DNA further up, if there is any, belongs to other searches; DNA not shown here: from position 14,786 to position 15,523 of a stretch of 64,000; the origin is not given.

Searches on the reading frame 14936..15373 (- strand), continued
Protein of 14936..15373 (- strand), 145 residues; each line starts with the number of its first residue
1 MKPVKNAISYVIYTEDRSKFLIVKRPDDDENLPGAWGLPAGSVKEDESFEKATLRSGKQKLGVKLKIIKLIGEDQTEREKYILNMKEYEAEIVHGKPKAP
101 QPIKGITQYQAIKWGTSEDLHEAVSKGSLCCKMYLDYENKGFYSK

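Call 51: search_protein_families(library=pfam, alignment_id=A2, max_evalue=0.00001)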
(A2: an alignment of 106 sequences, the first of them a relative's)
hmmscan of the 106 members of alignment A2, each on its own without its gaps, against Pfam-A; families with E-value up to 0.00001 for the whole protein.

A. member 1, L001:1-822:- (274 aa): 1 family
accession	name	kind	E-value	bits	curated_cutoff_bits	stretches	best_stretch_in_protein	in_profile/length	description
PF00155.27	Aminotran_1_2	-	2.4e-21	76.8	19.7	1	54-244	6-196/361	Aminotransferase class I and II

B. families by the number of members that match (of 106 scanned): 102 families (the first 25 are shown)
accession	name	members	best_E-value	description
PF02568.20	ThiI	3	8e-64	Thiamine biosynthesis protein (ThiI)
PF01656.29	CbiA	3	2.3e-16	CobQ/CobB/MinD/ParA nucleotide binding domain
PF00012.26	HSP70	2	7.6e-238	Hsp70 protein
PF02867.20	Ribonuc_red_lgC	2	5.5e-140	Ribonucleotide reductase, barrel domain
PF07516.18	SecA_SW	2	2.4e-44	SecA Wing and Scaffold domain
PF03477.21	ATP-cone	2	1.5e-25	ATP cone domain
PF13614.12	AAA_31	2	4.4e-25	AAA domain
PF00293.34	NUDIX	2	1e-23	NUDIX domain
PF00581.25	Rhodanese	2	2.9e-21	Rhodanese-like domain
PF00317.26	Ribonuc_red_lgN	2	1e-19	Ribonucleotide reductase, all-alpha domain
PF02926.22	THUMP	2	1.1e-13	THUMP domain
PF10609.15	ParA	2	3.2e-13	NUBPL iron-transfer P-loop NTPase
PF22025.1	ThiI_fer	2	6.2e-10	ThiI ferredoxin-like domain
PF01950.21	FBPase_3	1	3.6e-139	Fructose-1,6-bisphosphatase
PF06418.20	CTP_synth_N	1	7.6e-129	CTP synthase N-terminus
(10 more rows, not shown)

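Call 57: search_protein_families(library=pfam, proteins=[L019:7770-11057:+, L022:4378-5211:+, L011:169-3132:+, L011:3560-4072:+, L025:7311-7955:-, L101:1171-2385:+, L081:2896-4392:-], max_evalue=0.001)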
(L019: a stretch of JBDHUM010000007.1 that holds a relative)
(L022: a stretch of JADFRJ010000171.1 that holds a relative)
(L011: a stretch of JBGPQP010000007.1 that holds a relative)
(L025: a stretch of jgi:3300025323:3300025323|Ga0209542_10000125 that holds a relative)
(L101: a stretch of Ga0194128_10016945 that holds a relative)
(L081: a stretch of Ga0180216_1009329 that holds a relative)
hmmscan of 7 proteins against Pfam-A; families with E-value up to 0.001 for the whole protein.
L019:7770-11057:+ (1096 aa): 6 families
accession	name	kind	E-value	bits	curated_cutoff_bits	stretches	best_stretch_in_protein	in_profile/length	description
PF00133.28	tRNA-synt_1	-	4e-119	398.5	22.7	1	18-774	2-412/414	tRNA synthetases class I (I, L, M and V)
PF08264.19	Anticodon_1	-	4.1e-28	98.6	25.1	1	825-967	1-144/148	Anticodon-binding domain of tRNA ligase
PF19302.4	DUF5915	-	5.7e-21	75.4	27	1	990-1093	92-194/195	Domain of unknown function (DUF5915)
PF09334.17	tRNA-synt_1g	-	1.1e-16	61.1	20.1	2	48-196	8-137/391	tRNA synthetases class I (M)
PF13603.12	tRNA-synt_1_2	-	6.7e-07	29.4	25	1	453-499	99-145/185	Leucyl-tRNA synthetase, editing domain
PF01406.26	tRNA-synt_1e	-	0.00072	19.5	27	0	710-767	227-283/301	tRNA synthetases class I (C) catalytic domain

L022:4378-5211:+ (278 aa): 4 families
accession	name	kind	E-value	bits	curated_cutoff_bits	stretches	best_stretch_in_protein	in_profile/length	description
PF04480.18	DUF559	-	4.1e-29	101.1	20.6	1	171-276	3-108/109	Protein of unknown function (DUF559)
PF00293.34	NUDIX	-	3.2e-07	30.8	21.1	1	6-124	2-120/134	NUDIX domain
PF18741.7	MTES_1575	-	7.7e-07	29.6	38.2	1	199-276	12-96/96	REase_MTES_1575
PF14815.12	NUDIX_4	-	0.00013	22.2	35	1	11-125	2-100/113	NUDIX domain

L011:169-3132:+ (988 aa): 4 families
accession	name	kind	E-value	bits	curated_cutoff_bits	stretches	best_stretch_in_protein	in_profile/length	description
PF02867.20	Ribonuc_red_lgC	-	6.8e-137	457.7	23.9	1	72-924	1-523/523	Ribonucleotide reductase, barrel domain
PF14528.11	LAGLIDADG_3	-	9.6e-22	77.5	22.5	1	480-579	2-82/82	LAGLIDADG-like domain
PF14890.11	Intein_splicing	-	3.3e-15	56.6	35.8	1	298-637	37-155/155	Intein splicing domain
PF00317.26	Ribonuc_red_lgN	-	5.8e-08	33.1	28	1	37-69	45-77/77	Ribonucleotide reductase, all-alpha domain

L011:3560-4072:+ (171 aa): 1 family
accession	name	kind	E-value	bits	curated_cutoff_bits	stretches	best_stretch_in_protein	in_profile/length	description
PF02572.21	CobA_CobO_BtuR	-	2.2e-55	188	25.7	1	2-171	3-172/172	ATP:corrinoid adenosyltransferase BtuR/CobO/CobP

L025:7311-7955:- (215 aa): 3 families
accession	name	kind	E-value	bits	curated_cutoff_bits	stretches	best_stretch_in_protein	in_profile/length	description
PF02568.20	ThiI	-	2e-51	174.8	20.5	1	13-199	4-197/197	Thiamine biosynthesis protein (ThiI)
PF06508.19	QueC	-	2.9e-07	30.6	22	1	14-72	1-58/210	Queuosine biosynthesis protein QueC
PF01171.26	ATP_bind_3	-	2.1e-06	28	27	1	18-160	5-158/182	PP-loop family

L101:1171-2385:+ (405 aa): 4 families
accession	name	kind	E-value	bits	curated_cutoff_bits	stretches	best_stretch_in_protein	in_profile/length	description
PF02568.20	ThiI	-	8e-64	215.3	20.5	1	182-377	1-195/197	Thiamine biosynthesis protein (ThiI)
PF02926.22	THUMP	-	1.2e-10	42.1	20.6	1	93-170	3-83/84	THUMP domain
PF22025.1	ThiI_fer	-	2.8e-08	34.5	25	1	18-84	6-71/72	ThiI ferredoxin-like domain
PF06508.19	QueC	-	0.00042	20.3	22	0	189-218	4-33/210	Queuosine biosynthesis protein QueC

L081:2896-4392:- (499 aa): 4 families
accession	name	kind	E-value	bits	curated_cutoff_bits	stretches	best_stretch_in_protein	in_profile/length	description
PF02568.20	ThiI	-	1.5e-53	181.8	20.5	1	187-381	1-197/197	Thiamine biosynthesis protein (ThiI)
PF02926.22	THUMP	-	1.1e-13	51.8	20.6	1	98-174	1-82/84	THUMP domain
PF00581.25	Rhodanese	-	2.5e-11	44.3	22.2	1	417-491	13-98/102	Rhodanese-like domain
PF22025.1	ThiI_fer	-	6.2e-10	39.8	25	1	21-91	2-72/72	ThiI ferredoxin-like domain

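Call 58: find_related_loci(query=A1, collection=viral_contigs, flank=6000)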
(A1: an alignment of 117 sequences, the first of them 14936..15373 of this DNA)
Query A1 (145 aa) in viral_contigs; peptide patterns used: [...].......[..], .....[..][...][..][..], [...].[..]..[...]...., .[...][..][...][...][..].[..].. (x = any residue, [..] = any of these).
99 stretches matched a pattern; 4 encode a relative of the query (tblastn E <= 1e-3); 4 distinct loci.
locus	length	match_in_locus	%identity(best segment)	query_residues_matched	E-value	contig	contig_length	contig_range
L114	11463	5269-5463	32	9-78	1e-7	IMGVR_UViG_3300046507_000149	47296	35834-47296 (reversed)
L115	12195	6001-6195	36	7-78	1e-6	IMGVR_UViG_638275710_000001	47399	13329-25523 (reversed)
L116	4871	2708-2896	32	11-78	2e-7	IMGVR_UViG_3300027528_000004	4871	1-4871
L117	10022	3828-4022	28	4-73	3e-6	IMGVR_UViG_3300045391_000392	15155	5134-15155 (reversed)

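Call 64: search_protein_families(library=pfam, alignment_id=A3, max_evalue=0.00001)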
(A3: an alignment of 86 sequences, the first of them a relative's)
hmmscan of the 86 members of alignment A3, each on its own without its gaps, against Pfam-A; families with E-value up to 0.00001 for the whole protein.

A. member 1, L001:2085-2585:+ (167 aa): 1 family
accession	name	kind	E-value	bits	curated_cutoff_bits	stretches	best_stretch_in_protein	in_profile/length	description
PF00293.34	NUDIX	-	7.8e-11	42.6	21.1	1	23-138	2-120/134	NUDIX domain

B. families by the number of members that match (of 86 scanned): 90 families (the first 25 are shown)
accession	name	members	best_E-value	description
PF00293.34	NUDIX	3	8.5e-13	NUDIX domain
PF00448.28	SRP54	2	1.1e-67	SRP54-type protein, GTPase domain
PF07516.18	SecA_SW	2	1.1e-51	SecA Wing and Scaffold domain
PF03477.21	ATP-cone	2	9.1e-24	ATP cone domain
PF01966.28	HD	2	9e-20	HD domain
PF22811.2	Zn_ribbon_NrdR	2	1.6e-18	Transcriptional repressor NrdR-like, N-terminal domain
PF00583.31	Acetyltransf_1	2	1.1e-13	Acetyltransferase (GNAT) family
PF02810.21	SEC-C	2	8.5e-12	SEC-C motif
PF13508.13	Acetyltransf_7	2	1.2e-11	Acetyltransferase (GNAT) domain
PF13673.13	Acetyltransf_10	2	4.1e-11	Acetyltransferase (GNAT) domain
PF13597.11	NRDD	1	5.8e-145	Anaerobic ribonucleoside-triphosphate reductase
PF01432.26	Peptidase_M3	1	1.8e-123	Peptidase family M3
PF07517.20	SecA_DEAD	1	4.1e-122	SecA DEAD-like domain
PF01795.25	Methyltransf_5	1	5.4e-93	MraW methylase family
PF21090.3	P-loop_SecA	1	2.9e-82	SecA P-loop domain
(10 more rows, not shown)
